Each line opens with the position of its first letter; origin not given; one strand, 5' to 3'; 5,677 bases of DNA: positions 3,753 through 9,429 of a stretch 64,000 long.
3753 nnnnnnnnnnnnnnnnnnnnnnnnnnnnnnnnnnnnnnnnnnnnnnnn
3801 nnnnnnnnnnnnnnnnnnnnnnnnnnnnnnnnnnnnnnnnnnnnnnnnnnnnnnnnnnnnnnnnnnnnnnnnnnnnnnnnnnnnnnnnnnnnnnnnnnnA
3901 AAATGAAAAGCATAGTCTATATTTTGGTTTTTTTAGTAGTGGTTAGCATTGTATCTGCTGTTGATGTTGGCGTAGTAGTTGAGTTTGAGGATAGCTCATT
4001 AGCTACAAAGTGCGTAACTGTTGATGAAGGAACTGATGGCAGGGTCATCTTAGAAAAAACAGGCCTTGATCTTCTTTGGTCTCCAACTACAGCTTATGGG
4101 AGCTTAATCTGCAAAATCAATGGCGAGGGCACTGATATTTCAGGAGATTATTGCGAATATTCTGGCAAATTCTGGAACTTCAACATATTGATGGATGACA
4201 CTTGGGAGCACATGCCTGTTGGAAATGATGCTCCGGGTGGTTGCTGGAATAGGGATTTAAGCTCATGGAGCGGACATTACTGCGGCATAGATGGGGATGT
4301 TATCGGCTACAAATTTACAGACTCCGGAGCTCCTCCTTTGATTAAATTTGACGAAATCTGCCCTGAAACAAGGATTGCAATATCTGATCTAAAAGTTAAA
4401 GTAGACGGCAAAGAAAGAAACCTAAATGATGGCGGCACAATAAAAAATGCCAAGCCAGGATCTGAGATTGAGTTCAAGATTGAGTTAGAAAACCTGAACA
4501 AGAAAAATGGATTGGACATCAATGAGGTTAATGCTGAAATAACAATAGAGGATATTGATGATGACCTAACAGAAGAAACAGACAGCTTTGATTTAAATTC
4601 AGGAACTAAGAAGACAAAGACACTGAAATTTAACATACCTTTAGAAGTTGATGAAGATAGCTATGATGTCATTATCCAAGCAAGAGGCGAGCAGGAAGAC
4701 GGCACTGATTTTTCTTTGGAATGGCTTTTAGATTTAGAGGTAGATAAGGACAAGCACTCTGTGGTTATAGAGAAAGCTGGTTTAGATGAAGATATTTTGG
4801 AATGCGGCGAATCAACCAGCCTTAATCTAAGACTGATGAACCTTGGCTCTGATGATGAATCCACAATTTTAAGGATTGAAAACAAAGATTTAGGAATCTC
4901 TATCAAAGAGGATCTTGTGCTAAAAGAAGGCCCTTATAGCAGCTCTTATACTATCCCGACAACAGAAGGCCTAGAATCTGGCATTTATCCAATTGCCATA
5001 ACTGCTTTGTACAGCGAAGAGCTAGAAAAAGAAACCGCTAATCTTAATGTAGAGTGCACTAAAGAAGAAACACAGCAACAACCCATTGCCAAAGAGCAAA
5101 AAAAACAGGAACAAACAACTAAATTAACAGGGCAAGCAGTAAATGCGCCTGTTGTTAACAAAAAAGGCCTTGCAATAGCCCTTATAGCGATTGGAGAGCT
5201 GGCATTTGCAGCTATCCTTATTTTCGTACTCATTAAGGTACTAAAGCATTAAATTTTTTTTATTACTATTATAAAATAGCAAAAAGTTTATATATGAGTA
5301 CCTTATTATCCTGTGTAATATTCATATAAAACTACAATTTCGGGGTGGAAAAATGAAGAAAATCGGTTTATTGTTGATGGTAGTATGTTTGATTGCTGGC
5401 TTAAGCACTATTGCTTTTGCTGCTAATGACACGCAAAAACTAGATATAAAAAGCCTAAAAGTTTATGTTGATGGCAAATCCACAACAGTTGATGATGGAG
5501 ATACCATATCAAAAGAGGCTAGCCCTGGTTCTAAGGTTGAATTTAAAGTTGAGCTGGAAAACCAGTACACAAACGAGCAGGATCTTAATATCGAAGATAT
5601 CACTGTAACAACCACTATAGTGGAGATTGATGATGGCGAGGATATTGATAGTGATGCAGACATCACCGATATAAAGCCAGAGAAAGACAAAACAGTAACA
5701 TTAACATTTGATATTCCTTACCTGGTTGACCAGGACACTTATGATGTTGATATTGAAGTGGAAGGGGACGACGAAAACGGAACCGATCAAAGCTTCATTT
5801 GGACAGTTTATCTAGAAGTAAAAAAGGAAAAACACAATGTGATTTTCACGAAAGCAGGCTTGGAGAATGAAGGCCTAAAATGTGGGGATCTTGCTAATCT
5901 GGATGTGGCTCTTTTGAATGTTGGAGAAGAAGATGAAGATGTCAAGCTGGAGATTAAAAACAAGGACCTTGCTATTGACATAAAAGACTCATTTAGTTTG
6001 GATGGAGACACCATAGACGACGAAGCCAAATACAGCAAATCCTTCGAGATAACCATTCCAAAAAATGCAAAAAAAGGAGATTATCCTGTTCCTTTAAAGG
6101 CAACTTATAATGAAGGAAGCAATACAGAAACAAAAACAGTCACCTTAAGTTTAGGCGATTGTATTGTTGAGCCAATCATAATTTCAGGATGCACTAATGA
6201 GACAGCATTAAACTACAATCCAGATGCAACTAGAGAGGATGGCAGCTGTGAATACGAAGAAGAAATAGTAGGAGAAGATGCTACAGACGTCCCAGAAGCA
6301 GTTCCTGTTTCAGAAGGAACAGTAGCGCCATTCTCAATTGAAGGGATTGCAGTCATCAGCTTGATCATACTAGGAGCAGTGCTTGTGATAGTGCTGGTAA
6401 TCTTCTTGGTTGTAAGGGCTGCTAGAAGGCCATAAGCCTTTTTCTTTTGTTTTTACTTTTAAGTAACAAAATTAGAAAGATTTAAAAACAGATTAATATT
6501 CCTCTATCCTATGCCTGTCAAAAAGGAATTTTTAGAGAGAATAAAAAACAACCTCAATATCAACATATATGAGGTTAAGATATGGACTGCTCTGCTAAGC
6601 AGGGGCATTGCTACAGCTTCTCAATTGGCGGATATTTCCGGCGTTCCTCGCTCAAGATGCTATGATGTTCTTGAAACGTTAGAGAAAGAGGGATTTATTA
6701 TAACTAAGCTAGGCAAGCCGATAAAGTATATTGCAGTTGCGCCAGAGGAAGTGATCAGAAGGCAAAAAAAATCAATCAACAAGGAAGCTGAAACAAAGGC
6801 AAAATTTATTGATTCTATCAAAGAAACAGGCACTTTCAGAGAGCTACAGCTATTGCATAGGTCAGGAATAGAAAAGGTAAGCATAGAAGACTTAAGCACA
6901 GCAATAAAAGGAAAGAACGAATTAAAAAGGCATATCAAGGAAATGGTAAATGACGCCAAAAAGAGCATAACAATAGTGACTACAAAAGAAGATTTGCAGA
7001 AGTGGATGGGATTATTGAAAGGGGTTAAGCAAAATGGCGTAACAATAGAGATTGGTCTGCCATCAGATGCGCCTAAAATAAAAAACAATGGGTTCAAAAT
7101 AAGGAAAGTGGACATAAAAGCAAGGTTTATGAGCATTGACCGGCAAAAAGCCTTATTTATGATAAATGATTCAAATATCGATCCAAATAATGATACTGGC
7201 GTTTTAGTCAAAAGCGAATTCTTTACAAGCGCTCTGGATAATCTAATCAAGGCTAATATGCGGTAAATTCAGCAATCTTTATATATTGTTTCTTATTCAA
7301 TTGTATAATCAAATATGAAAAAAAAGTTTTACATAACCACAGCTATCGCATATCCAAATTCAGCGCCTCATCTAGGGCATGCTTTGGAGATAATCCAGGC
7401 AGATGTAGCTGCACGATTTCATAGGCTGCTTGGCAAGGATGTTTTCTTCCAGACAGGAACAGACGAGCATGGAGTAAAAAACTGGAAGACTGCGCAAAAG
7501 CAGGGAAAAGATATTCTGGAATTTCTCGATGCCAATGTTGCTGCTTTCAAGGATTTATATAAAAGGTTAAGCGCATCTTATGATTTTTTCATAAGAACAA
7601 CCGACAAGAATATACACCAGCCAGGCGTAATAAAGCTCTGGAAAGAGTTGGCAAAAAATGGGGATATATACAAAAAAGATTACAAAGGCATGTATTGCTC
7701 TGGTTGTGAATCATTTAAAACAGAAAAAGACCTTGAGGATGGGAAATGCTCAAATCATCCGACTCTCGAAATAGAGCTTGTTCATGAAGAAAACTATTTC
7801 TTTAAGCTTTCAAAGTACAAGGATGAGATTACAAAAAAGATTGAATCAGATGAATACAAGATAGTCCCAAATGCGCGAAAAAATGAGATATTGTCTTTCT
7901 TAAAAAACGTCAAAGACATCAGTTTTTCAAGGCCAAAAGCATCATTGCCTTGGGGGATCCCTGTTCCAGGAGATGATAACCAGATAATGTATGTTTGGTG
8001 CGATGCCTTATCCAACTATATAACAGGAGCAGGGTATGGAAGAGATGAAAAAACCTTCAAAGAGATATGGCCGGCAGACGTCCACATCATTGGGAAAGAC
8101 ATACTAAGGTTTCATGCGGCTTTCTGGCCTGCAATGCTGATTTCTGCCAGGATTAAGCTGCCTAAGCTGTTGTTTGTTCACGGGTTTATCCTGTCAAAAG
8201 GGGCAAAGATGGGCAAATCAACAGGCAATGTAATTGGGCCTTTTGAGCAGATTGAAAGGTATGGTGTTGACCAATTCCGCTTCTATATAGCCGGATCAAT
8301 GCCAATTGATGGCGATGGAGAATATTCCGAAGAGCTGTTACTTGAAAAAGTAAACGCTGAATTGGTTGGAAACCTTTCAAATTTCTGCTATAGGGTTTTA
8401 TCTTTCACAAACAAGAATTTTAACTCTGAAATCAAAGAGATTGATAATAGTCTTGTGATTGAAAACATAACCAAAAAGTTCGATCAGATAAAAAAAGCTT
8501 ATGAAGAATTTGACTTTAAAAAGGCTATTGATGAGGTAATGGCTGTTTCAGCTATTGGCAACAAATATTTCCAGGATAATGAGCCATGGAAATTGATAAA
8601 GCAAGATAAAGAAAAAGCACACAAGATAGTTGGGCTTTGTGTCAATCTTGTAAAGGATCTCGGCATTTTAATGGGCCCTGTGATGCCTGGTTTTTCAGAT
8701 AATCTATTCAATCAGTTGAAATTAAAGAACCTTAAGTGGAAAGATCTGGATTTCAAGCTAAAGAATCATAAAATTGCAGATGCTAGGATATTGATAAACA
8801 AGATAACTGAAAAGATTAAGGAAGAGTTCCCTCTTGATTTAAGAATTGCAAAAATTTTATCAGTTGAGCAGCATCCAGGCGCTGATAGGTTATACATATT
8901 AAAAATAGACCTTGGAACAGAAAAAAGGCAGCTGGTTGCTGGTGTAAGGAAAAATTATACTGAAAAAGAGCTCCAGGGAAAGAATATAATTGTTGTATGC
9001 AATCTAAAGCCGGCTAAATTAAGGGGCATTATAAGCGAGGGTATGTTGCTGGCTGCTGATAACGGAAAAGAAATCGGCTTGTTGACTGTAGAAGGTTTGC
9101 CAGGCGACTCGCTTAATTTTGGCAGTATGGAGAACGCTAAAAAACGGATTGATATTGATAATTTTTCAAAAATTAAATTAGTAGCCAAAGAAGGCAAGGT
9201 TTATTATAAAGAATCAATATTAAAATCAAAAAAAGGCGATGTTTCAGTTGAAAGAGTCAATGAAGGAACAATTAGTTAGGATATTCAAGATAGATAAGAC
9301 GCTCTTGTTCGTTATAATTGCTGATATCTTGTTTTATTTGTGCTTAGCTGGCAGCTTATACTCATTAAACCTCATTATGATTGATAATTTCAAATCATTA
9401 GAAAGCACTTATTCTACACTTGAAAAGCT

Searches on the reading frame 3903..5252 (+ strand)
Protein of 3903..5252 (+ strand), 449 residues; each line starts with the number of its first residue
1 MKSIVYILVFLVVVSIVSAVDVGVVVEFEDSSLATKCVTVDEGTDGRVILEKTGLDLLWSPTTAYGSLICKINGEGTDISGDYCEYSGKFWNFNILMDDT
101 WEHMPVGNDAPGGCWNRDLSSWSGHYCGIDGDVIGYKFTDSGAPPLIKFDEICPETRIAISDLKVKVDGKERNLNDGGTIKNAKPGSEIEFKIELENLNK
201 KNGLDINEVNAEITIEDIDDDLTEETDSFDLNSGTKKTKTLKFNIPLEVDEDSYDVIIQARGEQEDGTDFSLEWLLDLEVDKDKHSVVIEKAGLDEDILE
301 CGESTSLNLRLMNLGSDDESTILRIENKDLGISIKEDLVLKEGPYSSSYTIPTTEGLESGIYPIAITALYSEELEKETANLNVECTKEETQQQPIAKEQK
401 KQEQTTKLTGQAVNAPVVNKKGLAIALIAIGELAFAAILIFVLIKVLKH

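Call 83: search_protein_families(library=ncbifam, proteins=[window:3903-5252:+], max_evalue=1e-10)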
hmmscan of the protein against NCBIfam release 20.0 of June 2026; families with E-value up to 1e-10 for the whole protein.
window:3903-5252:+ (449 aa): 1 family
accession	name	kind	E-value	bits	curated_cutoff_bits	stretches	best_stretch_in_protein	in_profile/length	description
NF033506.0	PACE-CTERM-PROT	exception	1.8e-13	50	110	1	183-372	244-454/627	putative S-layer protein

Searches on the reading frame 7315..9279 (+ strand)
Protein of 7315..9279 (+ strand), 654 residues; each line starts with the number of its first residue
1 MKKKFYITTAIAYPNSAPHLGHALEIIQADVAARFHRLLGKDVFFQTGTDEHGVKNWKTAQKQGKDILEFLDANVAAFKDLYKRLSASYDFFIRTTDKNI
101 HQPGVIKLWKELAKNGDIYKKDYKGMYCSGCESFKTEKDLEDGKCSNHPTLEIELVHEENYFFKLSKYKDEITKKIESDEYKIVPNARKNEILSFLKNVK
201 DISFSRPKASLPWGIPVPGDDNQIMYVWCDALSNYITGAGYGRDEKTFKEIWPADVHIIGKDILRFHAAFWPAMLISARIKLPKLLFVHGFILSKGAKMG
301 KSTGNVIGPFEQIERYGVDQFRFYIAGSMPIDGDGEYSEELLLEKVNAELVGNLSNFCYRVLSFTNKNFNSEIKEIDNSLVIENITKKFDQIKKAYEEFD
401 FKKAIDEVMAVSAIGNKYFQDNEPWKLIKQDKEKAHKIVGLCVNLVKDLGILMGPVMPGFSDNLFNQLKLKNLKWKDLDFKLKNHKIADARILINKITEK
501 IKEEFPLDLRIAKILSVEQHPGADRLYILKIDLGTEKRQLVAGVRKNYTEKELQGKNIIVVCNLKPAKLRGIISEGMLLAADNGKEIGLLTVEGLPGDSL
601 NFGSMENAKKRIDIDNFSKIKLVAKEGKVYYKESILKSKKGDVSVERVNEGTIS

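Call 83: search_protein_families(library=ncbifam, proteins=[window:7315-9279:+], max_evalue=1e-10)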
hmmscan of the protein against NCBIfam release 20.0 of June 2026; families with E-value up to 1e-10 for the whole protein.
window:7315-9279:+ (654 aa): 19 families
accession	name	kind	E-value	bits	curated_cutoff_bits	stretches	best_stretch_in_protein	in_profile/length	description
NF008900.0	PRK12267.1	equivalog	7.9e-184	612.7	598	2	1-497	2-510/648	methionine--tRNA ligase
TIGR00398.1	metG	equivalog_domain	7.4e-143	477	336.35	1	5-497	1-529/530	methionine--tRNA ligase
NF001100.0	PRK00133.1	equivalog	6.5e-140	467.8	587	3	128-500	158-534/676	methionine--tRNA ligase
NF008860.0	PRK11893.2-2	equivalog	6.8e-74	249.8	761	3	247-466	321-545/583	methionine--tRNA ligase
NF009687.0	PRK13208.1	equivalog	5e-35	120.9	738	2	221-502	455-742/801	valine--tRNA ligase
TIGR00392.1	ileS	equivalog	5.3e-35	120.8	621.4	1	223-498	534-816/861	isoleucine--tRNA ligase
TIGR00422.1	valS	equivalog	2.3e-34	118.5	612.1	1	227-490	453-726/863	valine--tRNA ligase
TIGR00399.1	metG_C_term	equivalog_domain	1.7e-32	112.1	116.65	1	498-593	33-129/139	methionine--tRNA ligase subunit beta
NF004349.1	PRK05729.1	equivalog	2.6e-32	112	704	1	239-483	455-703/860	valine--tRNA ligase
NF008957.0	PRK12300.1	subfamily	4.4e-32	111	677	1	248-507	574-822/946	leucine--tRNA ligase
TIGR00395.1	leuS_arch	equivalog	1.7e-25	89.2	648.5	1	246-550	566-849/938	leucine--tRNA ligase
TIGR00396.1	leuS_bact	equivalog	2e-25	89.1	548.4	1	2-178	28-206/843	leucine--tRNA ligase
NF007492.0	PRK10089.1-1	equivalog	5.8e-21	74.5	150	1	507-590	12-97/110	tRNA-binding protein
NF000540.1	alt_ValS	exception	8e-21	73.7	900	1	221-408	495-682/827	valine--tRNA ligase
NF008859.0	PRK11893.2-1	equivalog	5.6e-20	71.7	553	0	3-145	2-144/498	methionine--tRNA ligase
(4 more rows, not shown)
